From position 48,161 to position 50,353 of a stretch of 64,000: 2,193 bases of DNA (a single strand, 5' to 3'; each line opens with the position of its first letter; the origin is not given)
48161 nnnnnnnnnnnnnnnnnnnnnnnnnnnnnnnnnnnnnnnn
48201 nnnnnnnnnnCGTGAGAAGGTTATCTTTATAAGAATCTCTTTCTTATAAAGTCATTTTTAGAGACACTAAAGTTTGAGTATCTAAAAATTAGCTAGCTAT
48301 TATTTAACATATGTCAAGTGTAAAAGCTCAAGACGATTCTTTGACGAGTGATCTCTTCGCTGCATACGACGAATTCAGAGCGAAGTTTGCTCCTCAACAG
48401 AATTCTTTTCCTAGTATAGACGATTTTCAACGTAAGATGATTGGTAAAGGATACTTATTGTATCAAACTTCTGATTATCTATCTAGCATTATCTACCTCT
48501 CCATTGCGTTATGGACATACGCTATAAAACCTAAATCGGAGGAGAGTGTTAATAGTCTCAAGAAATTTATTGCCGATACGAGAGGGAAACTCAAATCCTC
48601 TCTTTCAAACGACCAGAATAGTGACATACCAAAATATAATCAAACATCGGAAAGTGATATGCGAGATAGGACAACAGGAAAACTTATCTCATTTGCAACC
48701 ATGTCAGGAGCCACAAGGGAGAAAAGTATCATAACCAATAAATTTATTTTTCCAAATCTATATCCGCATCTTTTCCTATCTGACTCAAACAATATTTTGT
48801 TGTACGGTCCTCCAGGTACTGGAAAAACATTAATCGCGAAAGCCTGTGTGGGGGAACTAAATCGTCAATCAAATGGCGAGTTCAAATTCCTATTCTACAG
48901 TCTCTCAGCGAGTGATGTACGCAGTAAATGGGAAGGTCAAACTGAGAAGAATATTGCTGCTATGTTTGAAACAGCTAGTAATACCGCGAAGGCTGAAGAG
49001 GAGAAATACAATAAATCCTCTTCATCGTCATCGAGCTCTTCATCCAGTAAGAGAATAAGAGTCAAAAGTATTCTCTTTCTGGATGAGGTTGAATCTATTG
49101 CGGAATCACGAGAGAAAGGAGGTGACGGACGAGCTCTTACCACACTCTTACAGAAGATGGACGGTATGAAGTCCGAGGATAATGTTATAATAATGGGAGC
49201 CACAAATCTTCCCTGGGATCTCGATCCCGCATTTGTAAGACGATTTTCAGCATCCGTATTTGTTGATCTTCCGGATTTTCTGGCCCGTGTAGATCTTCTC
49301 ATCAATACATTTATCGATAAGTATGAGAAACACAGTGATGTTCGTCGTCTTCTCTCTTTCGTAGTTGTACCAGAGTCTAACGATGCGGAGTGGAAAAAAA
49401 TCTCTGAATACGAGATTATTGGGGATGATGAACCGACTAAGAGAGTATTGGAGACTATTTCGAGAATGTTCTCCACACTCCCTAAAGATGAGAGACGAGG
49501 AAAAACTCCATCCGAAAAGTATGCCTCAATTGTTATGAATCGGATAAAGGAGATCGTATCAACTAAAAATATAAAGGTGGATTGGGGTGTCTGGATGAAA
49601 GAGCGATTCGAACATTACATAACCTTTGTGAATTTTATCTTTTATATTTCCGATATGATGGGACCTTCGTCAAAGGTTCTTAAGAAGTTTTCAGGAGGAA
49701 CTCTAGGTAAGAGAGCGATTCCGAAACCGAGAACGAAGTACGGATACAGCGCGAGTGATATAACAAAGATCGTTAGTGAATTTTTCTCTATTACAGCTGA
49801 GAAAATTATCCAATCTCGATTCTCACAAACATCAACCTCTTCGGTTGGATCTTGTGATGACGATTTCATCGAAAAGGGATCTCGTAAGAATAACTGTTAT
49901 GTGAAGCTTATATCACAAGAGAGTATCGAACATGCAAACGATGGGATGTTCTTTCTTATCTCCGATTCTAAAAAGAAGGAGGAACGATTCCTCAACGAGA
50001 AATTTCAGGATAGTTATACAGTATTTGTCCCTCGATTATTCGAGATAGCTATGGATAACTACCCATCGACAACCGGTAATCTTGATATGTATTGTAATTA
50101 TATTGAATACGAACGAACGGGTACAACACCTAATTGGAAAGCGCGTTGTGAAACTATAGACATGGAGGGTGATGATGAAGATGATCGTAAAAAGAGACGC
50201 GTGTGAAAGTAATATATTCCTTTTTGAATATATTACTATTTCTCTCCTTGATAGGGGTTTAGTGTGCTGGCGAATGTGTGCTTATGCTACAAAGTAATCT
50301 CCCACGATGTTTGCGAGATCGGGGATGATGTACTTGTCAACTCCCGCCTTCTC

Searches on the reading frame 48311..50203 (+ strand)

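Call 39: search_protein_families(library=pfam, proteins=[window:48311-50203:+], max_evalue=0.001)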
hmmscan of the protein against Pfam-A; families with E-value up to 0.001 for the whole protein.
window:48311-50203:+ (631 aa): 10 families
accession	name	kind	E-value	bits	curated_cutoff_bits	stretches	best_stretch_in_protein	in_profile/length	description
PF00004.35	AAA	-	2.6e-31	109.2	21.2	1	162-319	1-130/131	ATPase family associated with various cellular activities (AAA)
PF00910.28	RNA_helicase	-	2.2e-05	25.3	21.5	1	162-255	1-93/105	RNA helicase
PF01637.24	ATPase_2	-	3.8e-05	24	33.2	1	160-285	21-141/225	ATPase domain predominantly from Archaea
PF13191.12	AAA_16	-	0.00014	22.9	32.6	1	159-197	24-71/167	AAA ATPase domain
PF07728.20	AAA_5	-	0.00016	22.1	22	1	161-264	1-79/139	AAA domain (dynein-related subfamily)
PF24883.2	NPHP3_N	-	0.00017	22.3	24.8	1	158-245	21-106/164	Nephrocystin 3, N-terminal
PF01078.27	Mg_chelatase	-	0.00021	21.2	20.3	1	160-232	23-95/207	Magnesium chelatase, subunit ChlI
PF13401.12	AAA_22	-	0.00023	21.9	27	1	160-284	6-109/130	AAA domain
PF12775.13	AAA_7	-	0.00032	20.7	25.8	1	153-214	27-89/181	P-loop containing dynein motor region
PF01695.23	IstB_IS21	-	0.00057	19.9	24.1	0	154-183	87-116/238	IstB-like ATP binding protein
